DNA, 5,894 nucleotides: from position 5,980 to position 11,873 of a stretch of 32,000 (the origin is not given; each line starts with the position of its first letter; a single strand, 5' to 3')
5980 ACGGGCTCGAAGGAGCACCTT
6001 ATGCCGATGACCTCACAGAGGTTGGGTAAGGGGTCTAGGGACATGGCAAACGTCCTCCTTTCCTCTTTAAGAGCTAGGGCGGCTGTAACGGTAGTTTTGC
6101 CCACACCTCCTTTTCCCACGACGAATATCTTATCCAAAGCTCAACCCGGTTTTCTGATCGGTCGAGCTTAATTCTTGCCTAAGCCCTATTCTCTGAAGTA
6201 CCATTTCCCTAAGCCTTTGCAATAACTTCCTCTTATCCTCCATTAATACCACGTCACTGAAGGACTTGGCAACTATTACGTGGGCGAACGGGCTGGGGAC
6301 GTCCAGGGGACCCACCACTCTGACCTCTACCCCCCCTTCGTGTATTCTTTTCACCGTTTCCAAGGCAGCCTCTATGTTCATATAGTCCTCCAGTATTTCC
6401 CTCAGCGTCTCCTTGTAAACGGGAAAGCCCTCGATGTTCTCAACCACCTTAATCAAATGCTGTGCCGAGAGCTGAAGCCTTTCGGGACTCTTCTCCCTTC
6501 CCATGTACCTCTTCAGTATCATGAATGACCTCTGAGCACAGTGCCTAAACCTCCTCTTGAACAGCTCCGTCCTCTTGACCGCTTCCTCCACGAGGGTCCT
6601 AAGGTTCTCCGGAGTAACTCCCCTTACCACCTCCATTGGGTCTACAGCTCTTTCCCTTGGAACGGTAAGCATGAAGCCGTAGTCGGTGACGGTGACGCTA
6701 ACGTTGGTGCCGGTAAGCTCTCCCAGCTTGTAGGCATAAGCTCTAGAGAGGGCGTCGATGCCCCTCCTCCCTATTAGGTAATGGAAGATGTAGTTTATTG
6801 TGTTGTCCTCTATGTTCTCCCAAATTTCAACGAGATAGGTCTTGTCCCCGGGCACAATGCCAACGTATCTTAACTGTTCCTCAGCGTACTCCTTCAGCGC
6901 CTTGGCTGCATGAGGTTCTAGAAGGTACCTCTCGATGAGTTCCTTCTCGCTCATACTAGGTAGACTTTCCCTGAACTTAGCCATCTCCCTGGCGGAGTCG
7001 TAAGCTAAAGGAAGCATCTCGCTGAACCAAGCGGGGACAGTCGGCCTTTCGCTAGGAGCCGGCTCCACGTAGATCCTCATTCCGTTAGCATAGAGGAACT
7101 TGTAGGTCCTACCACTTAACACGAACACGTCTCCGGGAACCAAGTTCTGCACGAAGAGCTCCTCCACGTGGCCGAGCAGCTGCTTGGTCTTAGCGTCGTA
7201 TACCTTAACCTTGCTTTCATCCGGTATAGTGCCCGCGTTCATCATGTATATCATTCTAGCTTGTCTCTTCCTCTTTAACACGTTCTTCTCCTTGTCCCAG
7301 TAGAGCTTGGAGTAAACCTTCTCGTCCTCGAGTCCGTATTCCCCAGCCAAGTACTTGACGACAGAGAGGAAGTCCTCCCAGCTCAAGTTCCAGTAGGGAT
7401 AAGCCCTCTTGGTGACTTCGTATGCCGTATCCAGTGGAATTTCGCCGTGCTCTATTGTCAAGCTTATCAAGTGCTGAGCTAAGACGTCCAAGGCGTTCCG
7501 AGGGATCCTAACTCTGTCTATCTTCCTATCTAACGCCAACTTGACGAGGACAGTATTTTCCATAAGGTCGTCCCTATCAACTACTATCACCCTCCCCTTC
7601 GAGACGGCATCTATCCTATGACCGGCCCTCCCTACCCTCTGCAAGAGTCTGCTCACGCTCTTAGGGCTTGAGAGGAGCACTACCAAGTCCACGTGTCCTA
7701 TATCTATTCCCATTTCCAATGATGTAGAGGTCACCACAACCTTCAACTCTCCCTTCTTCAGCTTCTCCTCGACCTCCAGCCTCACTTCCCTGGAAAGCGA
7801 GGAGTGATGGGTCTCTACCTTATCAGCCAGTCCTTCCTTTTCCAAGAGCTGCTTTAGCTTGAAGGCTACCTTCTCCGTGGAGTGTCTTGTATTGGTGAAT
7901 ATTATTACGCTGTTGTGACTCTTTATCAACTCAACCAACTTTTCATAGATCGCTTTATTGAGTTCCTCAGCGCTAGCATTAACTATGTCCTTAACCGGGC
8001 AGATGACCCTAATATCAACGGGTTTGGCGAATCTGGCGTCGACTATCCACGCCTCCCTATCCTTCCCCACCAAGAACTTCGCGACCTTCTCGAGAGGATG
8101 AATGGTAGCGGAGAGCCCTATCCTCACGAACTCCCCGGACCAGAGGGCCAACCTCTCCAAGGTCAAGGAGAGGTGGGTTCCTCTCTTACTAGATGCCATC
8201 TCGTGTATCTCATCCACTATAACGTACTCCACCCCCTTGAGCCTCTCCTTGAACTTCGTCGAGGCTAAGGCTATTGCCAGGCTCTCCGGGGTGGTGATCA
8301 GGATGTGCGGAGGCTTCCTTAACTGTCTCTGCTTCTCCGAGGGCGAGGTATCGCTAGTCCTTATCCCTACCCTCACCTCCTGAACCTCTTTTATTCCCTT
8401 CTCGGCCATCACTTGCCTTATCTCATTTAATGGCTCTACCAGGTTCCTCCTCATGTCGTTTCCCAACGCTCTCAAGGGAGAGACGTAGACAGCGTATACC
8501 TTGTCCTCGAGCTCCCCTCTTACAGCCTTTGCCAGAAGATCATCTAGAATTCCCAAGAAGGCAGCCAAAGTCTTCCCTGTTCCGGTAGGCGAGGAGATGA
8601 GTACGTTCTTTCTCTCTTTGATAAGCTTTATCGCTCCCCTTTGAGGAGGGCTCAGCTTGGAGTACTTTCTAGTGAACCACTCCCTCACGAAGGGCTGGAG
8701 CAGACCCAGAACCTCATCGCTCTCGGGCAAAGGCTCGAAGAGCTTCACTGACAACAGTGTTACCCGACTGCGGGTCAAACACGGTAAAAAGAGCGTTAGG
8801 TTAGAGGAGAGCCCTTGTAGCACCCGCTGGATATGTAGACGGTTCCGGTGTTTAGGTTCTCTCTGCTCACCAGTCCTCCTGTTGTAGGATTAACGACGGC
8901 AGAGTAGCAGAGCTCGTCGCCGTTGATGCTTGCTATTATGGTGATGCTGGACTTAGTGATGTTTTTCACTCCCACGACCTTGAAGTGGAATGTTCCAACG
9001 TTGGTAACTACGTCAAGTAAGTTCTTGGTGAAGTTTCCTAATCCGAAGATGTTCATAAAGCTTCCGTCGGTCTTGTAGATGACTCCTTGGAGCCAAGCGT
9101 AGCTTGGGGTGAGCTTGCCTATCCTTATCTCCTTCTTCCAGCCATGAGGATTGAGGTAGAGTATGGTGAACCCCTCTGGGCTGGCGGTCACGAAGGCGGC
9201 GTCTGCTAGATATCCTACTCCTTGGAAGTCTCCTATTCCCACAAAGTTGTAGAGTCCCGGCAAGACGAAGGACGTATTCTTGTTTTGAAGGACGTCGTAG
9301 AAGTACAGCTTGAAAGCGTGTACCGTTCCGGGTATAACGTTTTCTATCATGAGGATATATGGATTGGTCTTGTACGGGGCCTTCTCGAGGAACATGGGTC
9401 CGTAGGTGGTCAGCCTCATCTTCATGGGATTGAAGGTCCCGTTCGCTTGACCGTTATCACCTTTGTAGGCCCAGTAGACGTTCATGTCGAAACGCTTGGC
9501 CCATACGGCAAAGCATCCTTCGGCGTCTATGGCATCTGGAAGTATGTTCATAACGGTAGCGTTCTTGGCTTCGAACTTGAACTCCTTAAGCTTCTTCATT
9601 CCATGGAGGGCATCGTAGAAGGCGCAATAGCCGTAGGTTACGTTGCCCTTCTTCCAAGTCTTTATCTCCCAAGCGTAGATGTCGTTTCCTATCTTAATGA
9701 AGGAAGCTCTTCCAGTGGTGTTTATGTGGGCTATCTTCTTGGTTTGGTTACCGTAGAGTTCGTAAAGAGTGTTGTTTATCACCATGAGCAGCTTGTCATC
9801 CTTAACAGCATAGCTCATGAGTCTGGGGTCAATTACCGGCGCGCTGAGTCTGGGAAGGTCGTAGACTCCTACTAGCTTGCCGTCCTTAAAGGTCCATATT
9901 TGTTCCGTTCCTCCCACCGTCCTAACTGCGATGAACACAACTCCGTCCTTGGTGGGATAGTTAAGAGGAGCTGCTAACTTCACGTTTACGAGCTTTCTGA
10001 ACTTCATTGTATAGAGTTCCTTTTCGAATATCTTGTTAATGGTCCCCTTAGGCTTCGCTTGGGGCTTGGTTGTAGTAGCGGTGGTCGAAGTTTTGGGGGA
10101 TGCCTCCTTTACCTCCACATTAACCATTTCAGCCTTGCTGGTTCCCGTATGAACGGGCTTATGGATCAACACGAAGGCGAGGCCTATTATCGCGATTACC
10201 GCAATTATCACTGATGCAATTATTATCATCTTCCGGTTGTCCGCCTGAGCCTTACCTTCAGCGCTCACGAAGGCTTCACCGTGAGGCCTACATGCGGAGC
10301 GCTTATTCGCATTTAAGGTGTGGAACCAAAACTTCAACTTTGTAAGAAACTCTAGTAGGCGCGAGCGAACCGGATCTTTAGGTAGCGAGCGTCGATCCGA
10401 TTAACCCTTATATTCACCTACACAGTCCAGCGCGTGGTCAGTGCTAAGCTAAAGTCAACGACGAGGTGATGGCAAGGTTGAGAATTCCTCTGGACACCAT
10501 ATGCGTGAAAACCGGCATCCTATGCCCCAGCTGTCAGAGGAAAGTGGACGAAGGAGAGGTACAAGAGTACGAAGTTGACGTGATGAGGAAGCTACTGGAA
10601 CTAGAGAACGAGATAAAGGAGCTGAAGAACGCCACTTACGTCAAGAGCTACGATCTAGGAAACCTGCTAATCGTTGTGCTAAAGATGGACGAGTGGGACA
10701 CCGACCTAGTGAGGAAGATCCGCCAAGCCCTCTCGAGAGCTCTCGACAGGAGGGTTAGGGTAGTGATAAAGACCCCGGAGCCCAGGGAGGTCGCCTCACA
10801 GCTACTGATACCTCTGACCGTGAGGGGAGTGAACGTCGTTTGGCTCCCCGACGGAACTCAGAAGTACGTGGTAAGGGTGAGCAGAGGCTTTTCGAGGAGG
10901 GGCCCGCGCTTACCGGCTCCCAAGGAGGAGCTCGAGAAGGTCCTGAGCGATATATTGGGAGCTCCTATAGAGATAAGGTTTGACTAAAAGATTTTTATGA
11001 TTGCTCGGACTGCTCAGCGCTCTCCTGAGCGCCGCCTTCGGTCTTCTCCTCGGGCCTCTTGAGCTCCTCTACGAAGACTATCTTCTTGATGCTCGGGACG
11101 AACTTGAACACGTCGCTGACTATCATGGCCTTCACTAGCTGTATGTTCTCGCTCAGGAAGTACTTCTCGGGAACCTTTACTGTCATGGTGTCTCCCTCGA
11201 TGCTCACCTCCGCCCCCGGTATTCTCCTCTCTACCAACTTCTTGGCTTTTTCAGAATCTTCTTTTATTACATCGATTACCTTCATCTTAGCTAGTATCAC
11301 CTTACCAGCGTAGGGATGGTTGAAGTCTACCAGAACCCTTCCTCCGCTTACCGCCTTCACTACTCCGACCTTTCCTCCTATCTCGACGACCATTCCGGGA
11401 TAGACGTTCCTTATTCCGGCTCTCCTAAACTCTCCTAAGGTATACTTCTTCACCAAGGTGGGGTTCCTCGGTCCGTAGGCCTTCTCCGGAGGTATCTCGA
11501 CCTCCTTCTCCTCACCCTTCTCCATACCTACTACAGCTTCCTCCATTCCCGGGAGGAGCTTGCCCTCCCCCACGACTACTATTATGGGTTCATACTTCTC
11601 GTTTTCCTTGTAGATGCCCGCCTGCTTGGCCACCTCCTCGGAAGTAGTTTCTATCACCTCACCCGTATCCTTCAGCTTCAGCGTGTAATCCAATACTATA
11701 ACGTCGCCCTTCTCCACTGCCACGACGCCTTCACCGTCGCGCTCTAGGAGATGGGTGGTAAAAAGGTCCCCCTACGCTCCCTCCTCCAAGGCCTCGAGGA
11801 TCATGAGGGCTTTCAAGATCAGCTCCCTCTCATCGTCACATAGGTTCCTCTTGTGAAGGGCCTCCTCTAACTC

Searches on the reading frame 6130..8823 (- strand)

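Call 74: search_protein_families(library=pfam, proteins=[window:6130-8823:-], max_evalue=0.001)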
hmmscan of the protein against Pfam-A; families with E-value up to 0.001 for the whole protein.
window:6130-8823:- (897 aa): 6 families
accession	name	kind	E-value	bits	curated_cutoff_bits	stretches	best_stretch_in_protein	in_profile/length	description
PF08494.16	DEAD_assoc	-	9.1e-60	202.2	23.5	1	657-847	1-191/191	DEAD/H associated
PF19306.5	WH_Lhr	-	1.2e-33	116.3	27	1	432-593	5-165/168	Large helicase-related protein, winged helix domain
PF00270.35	DEAD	-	5.9e-33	114.4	26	1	59-243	2-163/167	DEAD/DEAH box helicase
PF00271.37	Helicase_C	-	1.8e-21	76.8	23.5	1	293-401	3-107/110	Helicase conserved C-terminal domain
PF04851.21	ResIII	-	1.5e-10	41.7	22.5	1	57-241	4-162/164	Type III restriction enzyme, res subunit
PF22590.2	Cas3-like_C_2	-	3.5e-07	30.9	27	1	304-400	3-101/106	CRISPR-associated nuclease/helicase Cas3, C-terminal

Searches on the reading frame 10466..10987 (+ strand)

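Call 74: search_protein_families(library=pfam, proteins=[window:10466-10987:+], max_evalue=0.001)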
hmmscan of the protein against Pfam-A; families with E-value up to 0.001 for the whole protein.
window:10466-10987:+ (173 aa): 1 family
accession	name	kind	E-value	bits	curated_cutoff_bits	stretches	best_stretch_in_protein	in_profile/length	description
PF13184.12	KH_5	-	0.00035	21.1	27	1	85-124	29-69/69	NusA-like KH domain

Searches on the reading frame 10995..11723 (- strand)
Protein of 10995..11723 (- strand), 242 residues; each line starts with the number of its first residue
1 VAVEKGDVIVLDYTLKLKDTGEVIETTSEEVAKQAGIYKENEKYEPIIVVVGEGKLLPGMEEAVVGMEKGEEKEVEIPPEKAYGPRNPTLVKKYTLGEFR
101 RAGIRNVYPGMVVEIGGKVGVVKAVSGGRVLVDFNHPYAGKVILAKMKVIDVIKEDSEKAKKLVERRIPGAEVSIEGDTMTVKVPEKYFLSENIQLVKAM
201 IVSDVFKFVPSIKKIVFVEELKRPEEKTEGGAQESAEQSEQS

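Call 75: search_protein_families(library=pfam, proteins=[window:10995-11723:-], max_evalue=0.001)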
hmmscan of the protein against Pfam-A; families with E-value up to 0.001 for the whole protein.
window:10995-11723:- (242 aa): 3 families
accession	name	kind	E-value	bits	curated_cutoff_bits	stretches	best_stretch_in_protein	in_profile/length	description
PF00254.34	FKBP_C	-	5.1e-15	56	21.1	1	3-88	5-76/94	FKBP-type peptidyl-prolyl cis-trans isomerase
PF18046.7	FKBP26_C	-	2.9e-14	53.5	27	1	157-222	2-72/72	FKBP26_C-terminal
PF22199.2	FKBP26_IF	-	3.6e-13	49.6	27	1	97-138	6-46/46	FKBP26, IF domain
